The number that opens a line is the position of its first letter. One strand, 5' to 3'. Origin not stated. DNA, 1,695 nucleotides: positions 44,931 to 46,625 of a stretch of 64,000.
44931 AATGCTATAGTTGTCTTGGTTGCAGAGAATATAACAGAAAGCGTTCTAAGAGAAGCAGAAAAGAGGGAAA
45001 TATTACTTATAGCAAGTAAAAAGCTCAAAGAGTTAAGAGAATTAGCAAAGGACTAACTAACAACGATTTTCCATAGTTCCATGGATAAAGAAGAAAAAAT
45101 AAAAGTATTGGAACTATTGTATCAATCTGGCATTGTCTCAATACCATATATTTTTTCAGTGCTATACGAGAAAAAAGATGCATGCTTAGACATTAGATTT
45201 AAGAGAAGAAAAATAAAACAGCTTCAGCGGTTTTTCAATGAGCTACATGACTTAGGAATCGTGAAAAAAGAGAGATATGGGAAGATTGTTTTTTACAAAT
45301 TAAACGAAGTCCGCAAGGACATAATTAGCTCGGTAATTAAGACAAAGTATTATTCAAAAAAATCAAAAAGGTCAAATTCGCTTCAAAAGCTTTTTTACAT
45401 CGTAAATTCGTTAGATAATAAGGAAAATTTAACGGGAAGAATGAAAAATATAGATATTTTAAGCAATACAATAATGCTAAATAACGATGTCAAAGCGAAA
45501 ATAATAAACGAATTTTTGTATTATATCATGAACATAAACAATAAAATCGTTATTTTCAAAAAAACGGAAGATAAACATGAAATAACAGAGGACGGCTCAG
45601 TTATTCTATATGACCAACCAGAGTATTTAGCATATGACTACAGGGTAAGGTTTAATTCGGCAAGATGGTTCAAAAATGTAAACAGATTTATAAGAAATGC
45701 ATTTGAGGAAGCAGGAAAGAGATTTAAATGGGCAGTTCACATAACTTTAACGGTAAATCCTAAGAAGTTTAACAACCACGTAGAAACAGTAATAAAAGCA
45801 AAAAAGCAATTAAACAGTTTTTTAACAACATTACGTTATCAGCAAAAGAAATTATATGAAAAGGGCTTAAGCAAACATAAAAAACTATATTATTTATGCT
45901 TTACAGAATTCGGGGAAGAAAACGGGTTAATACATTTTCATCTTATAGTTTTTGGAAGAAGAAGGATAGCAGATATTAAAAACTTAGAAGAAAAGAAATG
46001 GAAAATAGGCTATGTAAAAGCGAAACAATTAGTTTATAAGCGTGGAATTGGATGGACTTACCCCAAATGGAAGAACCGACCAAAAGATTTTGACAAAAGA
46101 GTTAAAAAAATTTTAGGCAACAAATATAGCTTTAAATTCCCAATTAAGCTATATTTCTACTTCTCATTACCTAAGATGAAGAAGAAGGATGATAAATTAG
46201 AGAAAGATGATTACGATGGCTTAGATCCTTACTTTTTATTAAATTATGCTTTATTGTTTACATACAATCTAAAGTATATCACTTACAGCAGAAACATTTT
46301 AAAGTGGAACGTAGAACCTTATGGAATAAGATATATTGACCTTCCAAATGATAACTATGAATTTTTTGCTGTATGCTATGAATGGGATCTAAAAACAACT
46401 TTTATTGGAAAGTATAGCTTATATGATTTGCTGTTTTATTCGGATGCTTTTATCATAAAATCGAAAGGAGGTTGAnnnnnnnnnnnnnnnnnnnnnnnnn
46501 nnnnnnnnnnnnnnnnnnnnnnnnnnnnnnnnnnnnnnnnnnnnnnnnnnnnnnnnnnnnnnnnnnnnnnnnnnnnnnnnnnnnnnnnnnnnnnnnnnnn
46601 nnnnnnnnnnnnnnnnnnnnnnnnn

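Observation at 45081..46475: Rep-like protein with all three rolling-circle motifs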

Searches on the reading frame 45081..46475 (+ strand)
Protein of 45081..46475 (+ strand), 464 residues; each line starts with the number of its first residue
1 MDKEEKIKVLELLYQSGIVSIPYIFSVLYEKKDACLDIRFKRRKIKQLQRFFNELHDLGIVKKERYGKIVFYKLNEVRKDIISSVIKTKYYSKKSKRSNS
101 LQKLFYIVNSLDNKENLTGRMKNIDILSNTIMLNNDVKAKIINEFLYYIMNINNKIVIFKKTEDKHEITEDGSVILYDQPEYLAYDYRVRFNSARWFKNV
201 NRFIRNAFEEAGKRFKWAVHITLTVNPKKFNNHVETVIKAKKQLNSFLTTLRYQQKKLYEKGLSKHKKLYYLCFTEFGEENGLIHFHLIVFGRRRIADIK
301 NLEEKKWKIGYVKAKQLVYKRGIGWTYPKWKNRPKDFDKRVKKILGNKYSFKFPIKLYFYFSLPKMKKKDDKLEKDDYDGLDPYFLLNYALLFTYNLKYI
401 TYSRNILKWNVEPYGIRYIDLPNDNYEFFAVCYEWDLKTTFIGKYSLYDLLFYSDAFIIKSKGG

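Call 3: search_protein_families(library=pfam, proteins=[window:45081-46475:+], max_evalue=1)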
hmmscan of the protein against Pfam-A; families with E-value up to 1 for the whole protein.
window:45081-46475:+ (464 aa): 1 family
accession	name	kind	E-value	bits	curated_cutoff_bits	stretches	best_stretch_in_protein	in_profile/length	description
PF23343.2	REP_ORF2-G2P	-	2.3e-10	41.1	27.8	1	220-322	3-87/99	Replication-associated protein ORF2/G2P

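Call 4: search_protein_families(library=phrogs, proteins=[window:45081-46475:+], max_evalue=1)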
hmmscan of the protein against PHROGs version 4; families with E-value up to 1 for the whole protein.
window:45081-46475:+ (464 aa): 2 families
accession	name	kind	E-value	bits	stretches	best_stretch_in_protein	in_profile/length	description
phrog_713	-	DNA, RNA and nucleotide metabolism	3.1e-05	24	1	108-291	21-191/432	DNA replication initiation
phrog_12863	-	unknown function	6.8e-05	22.6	1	132-252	167-282/618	-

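Call 5: search_solved_structures(query=window:45081-46475:+, max_evalue=10)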
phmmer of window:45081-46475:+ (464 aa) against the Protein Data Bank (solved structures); distinct sequences matched with E-value up to 10: 1.
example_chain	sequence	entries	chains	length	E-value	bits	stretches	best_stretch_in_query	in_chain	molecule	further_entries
5f3y_B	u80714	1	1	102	0.65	11.7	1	288-338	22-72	Ankyrin repeat and SAM domain-containing protein 4B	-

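Call 11: find_homologous_proteins(query=window:45081-46475:+)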
Query window:45081-46475:+ (464 aa): 1 proteins with E <= 0.001 among 5037 candidates.
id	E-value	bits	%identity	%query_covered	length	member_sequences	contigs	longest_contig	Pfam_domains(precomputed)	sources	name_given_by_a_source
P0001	0.0e+0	1035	100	100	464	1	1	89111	PF23343.3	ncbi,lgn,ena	-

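Call 15: find_encoding_contigs(protein=P0001, flank=10000, max_places=4)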
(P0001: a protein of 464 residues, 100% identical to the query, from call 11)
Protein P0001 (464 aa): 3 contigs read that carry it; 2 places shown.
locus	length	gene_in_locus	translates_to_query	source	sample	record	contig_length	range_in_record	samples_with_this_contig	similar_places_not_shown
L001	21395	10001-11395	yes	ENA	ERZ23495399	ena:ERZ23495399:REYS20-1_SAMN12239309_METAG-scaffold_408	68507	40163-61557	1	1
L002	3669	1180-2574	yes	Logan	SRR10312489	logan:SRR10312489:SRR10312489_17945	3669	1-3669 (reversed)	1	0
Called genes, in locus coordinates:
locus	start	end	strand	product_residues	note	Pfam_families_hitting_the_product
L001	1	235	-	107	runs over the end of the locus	PF01990:ATP-synt_F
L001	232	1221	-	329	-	PF01992:vATP-synt_AC39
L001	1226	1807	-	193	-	PF01991:vATP-synt_E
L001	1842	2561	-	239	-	PF00137:ATP-synt_C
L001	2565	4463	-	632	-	PF01496:V_ATPase_I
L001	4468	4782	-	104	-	-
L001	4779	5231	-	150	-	PF00582:Usp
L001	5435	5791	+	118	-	PF09868:DUF2095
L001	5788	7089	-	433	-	PF02040:ArsB, PF03600:CitMHS, PF16980:CitMHS_2 (weak)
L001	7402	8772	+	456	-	PF00070:Pyr_redox (faint), PF01266:DAO (weak), PF01946:Thi4, PF03486:HI0933_like (weak), PF07992:Pyr_redox_2 (weak), PF13450:NAD_binding_8 (weak), PF07992:Pyr_redox_2 (weak), PF21688:FAD-depend_C, +4 more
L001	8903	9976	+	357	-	-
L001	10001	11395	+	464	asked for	PF23343:REP_ORF2-G2P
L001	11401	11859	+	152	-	-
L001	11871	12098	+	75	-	-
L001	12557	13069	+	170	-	PF00708:Acylphosphatase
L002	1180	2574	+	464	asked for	PF23343:REP_ORF2-G2P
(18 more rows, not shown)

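Call 16: find_encoding_contigs(protein=P0003, flank=10000, max_places=4)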
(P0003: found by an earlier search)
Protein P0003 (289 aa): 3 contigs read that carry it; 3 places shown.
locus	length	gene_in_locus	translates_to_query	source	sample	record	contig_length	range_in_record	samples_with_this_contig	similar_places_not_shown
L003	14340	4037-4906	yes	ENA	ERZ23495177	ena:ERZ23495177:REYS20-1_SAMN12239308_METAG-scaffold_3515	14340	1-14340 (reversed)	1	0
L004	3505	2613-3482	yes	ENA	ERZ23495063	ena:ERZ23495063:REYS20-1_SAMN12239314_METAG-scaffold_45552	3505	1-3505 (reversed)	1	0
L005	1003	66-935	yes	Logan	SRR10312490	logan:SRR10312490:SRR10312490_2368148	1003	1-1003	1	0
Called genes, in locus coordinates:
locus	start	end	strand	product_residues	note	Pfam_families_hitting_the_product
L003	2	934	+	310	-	?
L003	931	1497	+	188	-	-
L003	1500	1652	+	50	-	-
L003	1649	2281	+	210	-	-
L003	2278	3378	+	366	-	-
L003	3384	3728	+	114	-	-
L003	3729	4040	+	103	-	-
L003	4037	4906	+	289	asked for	PF13238:AAA_18 (weak)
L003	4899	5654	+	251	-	PF00089:Trypsin, PF13365:Trypsin_2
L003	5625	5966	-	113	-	-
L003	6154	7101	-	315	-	PF25145:NfeD1b_N, PF00574:CLP_protease (faint), PF01343:Peptidase_S49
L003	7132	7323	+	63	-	PF00833:Ribosomal_S17e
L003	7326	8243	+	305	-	PF00480:ROK, PF01869:BcrAD_BadFG (faint), PF02685:Glucokinase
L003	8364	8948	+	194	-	PF12802:MarR_2 (weak), PF13404:HTH_AsnC-type, PF13412:HTH_24, PF01022:HTH_5 (weak), PF01047:MarR (faint)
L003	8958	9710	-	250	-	PF00009:GTP_EFTU (faint), PF03029:ATP_bind_1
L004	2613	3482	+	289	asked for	PF13238:AAA_18 (weak)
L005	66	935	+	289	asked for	PF13238:AAA_18 (weak)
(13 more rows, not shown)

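Call 22: search_protein_representatives(protein=window:45081-46475:+)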
Query: 464 residues. Proteins with E-value up to 0.001 (for the whole library): 78; up to 1e-10: 14; up to 1e-30: 7. The best 78 are listed.
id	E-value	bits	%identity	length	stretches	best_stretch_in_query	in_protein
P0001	0.0e+00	1034.8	100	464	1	1-464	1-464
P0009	4.2e-55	203.6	40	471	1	11-437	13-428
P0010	2.2e-48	181.4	40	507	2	10-377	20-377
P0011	2.4e-45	171.4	35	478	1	20-438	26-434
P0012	4.2e-44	167.3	40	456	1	114-438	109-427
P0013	4.6e-34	134.2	35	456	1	12-408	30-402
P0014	7.7e-34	133.5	35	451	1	4-404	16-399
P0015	9.3e-27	110.1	33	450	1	121-406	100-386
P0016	2.8e-26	108.5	34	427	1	3-419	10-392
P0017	3.0e-25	105.1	31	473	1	50-440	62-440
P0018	7.2e-22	94.0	30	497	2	17-363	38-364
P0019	2.8e-18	82.1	33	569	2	260-440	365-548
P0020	3.2e-12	62.2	27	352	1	98-358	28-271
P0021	8.8e-11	57.5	31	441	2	180-343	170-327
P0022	1.1e-10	57.1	30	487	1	15-438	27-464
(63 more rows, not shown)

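Call 28: find_encoding_contigs(protein=P0009, flank=10000, max_places=3)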
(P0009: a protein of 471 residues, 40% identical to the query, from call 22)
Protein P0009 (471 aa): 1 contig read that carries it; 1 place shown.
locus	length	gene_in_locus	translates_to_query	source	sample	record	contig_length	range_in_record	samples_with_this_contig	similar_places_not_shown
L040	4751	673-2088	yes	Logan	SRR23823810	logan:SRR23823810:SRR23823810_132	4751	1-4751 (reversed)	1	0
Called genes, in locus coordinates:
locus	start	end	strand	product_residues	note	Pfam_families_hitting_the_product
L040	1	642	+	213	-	?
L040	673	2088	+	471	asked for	PF23343:REP_ORF2-G2P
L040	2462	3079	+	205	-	-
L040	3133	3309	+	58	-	-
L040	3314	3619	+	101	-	-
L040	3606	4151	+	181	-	-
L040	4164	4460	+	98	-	-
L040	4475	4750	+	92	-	?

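Call 29: find_encoding_contigs(protein=P0010, flank=10000, max_places=3)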
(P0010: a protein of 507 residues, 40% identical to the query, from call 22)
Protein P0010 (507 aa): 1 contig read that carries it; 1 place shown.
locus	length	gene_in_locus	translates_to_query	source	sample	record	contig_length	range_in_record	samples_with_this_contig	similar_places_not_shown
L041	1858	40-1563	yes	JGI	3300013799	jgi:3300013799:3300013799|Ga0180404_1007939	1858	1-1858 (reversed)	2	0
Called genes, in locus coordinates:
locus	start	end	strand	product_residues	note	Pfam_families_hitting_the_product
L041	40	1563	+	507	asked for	PF26475:DUF8148_C (faint), PF23343:REP_ORF2-G2P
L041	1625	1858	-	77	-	?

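Call 30: find_encoding_contigs(protein=P0011, flank=10000, max_places=3)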
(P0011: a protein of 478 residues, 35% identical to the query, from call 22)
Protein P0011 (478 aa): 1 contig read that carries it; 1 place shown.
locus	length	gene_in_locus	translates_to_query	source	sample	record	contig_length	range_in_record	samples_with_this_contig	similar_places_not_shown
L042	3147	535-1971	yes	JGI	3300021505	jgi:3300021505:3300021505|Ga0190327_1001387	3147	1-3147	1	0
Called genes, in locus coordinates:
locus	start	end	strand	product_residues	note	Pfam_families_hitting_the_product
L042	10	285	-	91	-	-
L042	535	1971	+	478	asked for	PF23343:REP_ORF2-G2P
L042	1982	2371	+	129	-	-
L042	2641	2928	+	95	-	-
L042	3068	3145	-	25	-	?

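Call 31: find_related_loci(query=A1, collection=viral_contigs, flank=10000)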
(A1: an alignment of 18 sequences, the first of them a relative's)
Query A1 (464 aa) in viral_contigs; peptide patterns used: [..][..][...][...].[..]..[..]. (x = any residue, [..] = any of these).
35 stretches matched a pattern, but none encodes a relative of the query by tblastn (E <= 1e-3).

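Call 34: find_homologous_proteins(query=A1, max_evalue=0.00001)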
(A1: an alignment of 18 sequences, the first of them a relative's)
Query A1 (18 sequences) (464 aa, profile of the alignment): 2 proteins with E <= 0.00001 among 7528 candidates.
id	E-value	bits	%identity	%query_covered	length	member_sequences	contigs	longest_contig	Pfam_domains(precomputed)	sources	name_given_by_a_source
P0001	6.1e-127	442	100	100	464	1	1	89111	PF23343.3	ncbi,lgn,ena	-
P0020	1.9e-90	322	25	51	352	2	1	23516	PF26475.1,PF23343.3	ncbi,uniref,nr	ncbi:rolling circle replication-associated protein [Methanococcus voltae]|uniref:rolling circle repl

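Call 36: find_encoding_contigs(protein=P0020, flank=10000, max_places=3)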
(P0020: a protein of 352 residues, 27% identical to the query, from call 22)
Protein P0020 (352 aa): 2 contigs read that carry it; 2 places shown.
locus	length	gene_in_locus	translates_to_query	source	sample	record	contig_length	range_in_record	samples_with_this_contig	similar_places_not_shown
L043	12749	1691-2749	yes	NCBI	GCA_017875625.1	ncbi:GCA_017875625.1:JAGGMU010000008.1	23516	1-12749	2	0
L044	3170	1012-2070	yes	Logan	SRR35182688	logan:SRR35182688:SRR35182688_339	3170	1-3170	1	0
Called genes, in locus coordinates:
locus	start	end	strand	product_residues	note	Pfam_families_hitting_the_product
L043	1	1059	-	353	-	?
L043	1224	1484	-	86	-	-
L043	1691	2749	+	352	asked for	PF26475:DUF8148_C, PF23343:REP_ORF2-G2P, PF26475:DUF8148_C (weak)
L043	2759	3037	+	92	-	PF13495:Phage_int_SAM_4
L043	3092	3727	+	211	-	PF00589:Phage_integrase, PF22823:MrpR_C_cat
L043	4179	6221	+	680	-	PF01544:CorA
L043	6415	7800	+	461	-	-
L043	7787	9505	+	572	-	PF12469:Cmr2_N, PF18182:mCpol (weak), PF22335:Cas10-Cmr2_palm2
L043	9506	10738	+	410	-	PF09700:Cas_Cmr3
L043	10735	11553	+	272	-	PF03787:RAMPs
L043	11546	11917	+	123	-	-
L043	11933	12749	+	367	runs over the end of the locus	PF03787:RAMPs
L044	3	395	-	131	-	?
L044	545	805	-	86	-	-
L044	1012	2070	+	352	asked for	PF26475:DUF8148_C, PF23343:REP_ORF2-G2P, PF26475:DUF8148_C (weak)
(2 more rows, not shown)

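Call 37: search_protein_families(library=ncbifam, proteins=[window:45081-46475:+, P0020], max_evalue=0.01)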
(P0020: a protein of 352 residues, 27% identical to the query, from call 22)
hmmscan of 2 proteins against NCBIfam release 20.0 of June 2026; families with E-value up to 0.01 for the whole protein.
window:45081-46475:+ (464 aa): 0 families

P0020 (352 aa): 0 families

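Call 38: search_dna_similar(query=window:45081-46475:+, collection=phages, mode=protein, max_evalue=0.01)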
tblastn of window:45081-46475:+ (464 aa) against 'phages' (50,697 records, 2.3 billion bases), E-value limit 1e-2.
Records with a match: 11; places in all: 11; records where one place covers at least 80% of the query: 0.
Best place of each record, by identity: <60% 11.
By first word of the organism name: Dulem 9; Microviridae 1; Tortoise 1.
By host as written in the record: Varecia variegata 6; Eulemur coronatus 1; - 1; Gopherus morafkai 1; Eulemur fulvus collaris 1; Lemur catta 1.
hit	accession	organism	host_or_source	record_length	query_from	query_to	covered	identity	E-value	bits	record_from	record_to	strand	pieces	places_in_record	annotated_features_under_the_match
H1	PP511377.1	Dulem virus 77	Eulemur coronatus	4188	210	320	24%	34.5%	6e-3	45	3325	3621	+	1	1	replication initiator protein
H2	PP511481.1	Dulem virus 77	Varecia variegata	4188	210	320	24%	34.5%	6e-3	45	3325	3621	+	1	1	replication initiator protein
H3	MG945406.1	Microviridae sp.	yak feces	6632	207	325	26%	31.3%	7e-3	45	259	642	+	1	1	similar to VP4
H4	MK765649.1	Tortoise microvirus 96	Gopherus morafkai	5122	218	306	19%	38.5%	4e-3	45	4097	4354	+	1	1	replication initiation protein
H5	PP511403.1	Dulem virus 213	Eulemur fulvus collaris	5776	214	312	21%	32.0%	2e-4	50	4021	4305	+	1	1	replication initiator protein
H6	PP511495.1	Dulem virus 213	Varecia variegata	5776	214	312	21%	32.0%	2e-4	50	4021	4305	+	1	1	replication initiator protein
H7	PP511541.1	Dulem virus 213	Varecia variegata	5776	214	312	21%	32.0%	2e-4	50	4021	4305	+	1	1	replication initiator protein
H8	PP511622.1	Dulem virus 213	Varecia variegata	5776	214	312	21%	32.0%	2e-4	50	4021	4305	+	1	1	replication initiator protein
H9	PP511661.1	Dulem virus 213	Varecia variegata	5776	214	312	21%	32.0%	2e-4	50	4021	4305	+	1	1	replication initiator protein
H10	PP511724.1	Dulem virus 213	Lemur catta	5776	214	312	21%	32.0%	2e-4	50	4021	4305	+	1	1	replication initiator protein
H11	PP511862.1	Dulem virus 213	Varecia variegata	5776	214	312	21%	32.0%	2e-4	50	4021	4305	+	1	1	replication initiator protein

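Call 39: search_dna_similar(query=window:45081-46475:+, collection=plasmids, mode=protein, max_evalue=0.01)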
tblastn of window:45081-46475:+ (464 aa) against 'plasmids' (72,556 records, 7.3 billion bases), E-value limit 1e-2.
Records with a match: 1; places in all: 1; records where one place covers at least 80% of the query: 0.
Best place of each record, by identity: <60% 1.
By first word of the organism name: Thermococcus 1.
By predicted mobility (MOB-suite, as given by PLSDB): non-mobilizable 1.
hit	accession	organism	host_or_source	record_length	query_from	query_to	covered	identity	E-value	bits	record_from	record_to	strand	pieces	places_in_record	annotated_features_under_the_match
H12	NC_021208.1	Thermococcus prieurii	-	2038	196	336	30%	24.8%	6e-3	47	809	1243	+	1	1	hypothetical protein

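Call 44: predict_structure(alignment_id=A1)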
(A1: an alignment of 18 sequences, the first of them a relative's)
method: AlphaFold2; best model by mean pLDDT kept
length: 464 residues; sequences in the alignment: 18
mean_pLDDT: 81.5   pTM: 0.70
mean pLDDT of the five models: 81.5, 80.0, 79.8, 79.6, 77.2
residues with pLDDT >= 90: 223; 70-90: 150; 50-70: 43; < 50: 48
segments of 3 or more residues with pLDDT < 50: 86-98, 415-418, 439-442, 444-464
pLDDT, mean of each block of 10 residues (from residue 1): 83 86 87 67 92 85 88 71 47 45 83 83 94 96 96 86 70 70 83 91 93 95 95 95 93 93 93 95 96 85 86 95 92 90 87 81 83 89 95 95 76 50 69 66 42 38 29
secondary structure, 60 per line:
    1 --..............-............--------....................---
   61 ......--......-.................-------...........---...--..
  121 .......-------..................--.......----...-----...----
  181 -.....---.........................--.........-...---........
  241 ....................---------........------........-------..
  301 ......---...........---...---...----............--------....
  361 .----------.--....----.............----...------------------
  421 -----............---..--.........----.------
elements in order: H3-16 E18-20 H21-29 H38-57 E61-66 E69-74 H76-92 H100-110 H119-127 H135-152 E155-161 E166-168 E174-176 E182-186 H194-214 E217-225 H233-260 E270-277 E284-291 H299-306 E310-320 E324-326 H337-348 H357-361 H375-378 H383-395 E400-402 E426-433 H434-437 H447-453
